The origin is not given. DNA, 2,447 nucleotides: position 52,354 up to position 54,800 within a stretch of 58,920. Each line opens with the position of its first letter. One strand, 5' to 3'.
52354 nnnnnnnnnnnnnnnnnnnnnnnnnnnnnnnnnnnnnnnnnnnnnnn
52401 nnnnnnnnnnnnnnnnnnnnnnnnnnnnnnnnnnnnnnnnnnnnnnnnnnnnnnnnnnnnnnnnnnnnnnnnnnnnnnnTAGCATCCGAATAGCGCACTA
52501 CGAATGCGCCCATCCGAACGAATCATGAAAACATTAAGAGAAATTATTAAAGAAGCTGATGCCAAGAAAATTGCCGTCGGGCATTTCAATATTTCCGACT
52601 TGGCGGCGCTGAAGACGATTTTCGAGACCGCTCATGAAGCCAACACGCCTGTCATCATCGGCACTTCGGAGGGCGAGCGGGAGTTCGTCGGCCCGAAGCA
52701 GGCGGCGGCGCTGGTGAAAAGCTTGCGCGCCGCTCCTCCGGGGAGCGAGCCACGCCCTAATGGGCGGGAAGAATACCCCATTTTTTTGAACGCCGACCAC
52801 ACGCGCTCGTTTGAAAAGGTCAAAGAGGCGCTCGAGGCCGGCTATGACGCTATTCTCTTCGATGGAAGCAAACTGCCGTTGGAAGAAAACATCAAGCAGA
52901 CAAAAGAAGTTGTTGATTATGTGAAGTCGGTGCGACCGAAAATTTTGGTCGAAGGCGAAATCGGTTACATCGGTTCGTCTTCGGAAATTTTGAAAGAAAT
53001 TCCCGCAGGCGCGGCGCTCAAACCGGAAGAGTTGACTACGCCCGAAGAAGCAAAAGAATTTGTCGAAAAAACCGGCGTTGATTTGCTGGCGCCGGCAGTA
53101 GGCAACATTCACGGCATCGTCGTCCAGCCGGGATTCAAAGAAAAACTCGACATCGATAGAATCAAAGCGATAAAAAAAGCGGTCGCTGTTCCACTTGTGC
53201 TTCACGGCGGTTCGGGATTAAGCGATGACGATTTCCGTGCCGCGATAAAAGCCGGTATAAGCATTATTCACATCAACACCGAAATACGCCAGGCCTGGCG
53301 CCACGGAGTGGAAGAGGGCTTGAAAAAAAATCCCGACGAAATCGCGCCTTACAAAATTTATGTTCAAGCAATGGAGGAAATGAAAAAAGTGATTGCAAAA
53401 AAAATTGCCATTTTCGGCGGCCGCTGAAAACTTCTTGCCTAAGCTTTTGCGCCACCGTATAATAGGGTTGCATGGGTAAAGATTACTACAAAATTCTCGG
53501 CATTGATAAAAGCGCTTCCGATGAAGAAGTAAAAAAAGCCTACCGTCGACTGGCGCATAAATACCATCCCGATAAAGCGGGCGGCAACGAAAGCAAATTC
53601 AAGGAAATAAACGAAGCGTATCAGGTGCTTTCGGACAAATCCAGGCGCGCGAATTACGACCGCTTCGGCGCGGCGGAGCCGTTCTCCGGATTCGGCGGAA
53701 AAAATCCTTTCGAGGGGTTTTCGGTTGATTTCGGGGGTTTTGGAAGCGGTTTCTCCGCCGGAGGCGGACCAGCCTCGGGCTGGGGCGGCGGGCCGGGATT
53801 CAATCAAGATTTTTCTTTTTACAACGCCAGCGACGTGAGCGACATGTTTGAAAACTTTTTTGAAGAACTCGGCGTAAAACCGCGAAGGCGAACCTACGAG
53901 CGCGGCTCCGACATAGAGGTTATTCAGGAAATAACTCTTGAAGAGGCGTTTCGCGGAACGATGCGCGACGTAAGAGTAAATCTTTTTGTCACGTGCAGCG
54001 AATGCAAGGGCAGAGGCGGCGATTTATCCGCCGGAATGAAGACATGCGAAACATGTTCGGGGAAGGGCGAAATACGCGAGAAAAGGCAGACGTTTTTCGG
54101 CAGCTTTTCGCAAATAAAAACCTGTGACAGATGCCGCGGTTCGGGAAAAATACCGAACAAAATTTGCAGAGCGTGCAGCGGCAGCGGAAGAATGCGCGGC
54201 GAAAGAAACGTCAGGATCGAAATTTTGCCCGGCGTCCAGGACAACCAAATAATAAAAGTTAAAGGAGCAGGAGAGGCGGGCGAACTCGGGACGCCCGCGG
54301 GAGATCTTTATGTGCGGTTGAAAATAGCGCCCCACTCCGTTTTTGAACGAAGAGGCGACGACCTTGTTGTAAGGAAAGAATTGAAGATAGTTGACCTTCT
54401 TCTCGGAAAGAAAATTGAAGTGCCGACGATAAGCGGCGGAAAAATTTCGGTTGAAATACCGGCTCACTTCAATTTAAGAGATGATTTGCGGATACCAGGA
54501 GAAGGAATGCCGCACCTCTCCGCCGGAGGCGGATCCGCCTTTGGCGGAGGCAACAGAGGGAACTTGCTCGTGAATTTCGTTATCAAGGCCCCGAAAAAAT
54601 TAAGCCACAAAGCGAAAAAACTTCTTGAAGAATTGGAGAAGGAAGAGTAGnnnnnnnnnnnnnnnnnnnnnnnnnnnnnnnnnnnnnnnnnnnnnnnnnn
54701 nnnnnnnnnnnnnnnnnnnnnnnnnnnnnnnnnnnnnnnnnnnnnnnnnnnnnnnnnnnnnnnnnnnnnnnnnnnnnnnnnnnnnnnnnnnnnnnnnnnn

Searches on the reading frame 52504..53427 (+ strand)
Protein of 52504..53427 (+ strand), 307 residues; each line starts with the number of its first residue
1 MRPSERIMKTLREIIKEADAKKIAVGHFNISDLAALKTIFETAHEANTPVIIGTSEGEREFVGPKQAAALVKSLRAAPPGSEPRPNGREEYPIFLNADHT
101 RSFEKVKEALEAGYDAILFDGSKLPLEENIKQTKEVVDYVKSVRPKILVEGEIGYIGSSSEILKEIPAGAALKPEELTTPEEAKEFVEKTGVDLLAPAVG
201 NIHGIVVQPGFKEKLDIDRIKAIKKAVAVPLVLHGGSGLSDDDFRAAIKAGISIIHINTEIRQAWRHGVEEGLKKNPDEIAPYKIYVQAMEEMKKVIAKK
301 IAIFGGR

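Call 31: search_protein_families(library=pfam, proteins=[window:52504-53427:+], max_evalue=0.001)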
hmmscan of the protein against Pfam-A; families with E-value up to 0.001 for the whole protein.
window:52504-53427:+ (307 aa): 2 families
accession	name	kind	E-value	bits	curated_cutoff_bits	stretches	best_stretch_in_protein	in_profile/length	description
PF01116.26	F_bP_aldolase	-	7e-79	265.7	25.5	1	10-305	2-273/277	Fructose-bisphosphate aldolase class-II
PF02581.23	TMP-TENI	-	0.00057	19.7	27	0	181-255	106-174/180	Thiamine monophosphate synthase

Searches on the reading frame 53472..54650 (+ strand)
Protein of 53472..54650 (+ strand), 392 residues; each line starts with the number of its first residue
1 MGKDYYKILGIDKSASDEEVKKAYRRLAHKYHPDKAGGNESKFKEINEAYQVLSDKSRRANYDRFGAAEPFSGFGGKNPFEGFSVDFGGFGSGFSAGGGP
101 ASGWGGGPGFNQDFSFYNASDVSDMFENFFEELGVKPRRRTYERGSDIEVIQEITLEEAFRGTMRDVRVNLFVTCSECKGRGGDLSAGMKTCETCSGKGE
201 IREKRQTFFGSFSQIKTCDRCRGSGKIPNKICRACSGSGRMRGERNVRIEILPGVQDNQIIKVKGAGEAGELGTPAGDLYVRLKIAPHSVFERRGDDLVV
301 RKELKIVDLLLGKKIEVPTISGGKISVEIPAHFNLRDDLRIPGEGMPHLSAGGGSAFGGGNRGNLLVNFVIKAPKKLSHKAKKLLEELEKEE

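Call 31: search_protein_families(library=pfam, proteins=[window:53472-54650:+], max_evalue=0.001)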
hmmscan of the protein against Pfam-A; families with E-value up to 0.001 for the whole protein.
window:53472-54650:+ (392 aa): 3 families
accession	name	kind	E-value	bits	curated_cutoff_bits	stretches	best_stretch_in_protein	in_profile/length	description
PF01556.23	DnaJ_C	-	2.8e-36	125.3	26.6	1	149-374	2-152/152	DnaJ C terminal domain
PF00226.36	DnaJ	-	1.7e-25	89.3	27.8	1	4-63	1-63/63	DnaJ domain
PF00684.25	DnaJ_CXXCXGXG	-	6.9e-13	49.1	32.7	1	175-239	1-65/65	DnaJ central domain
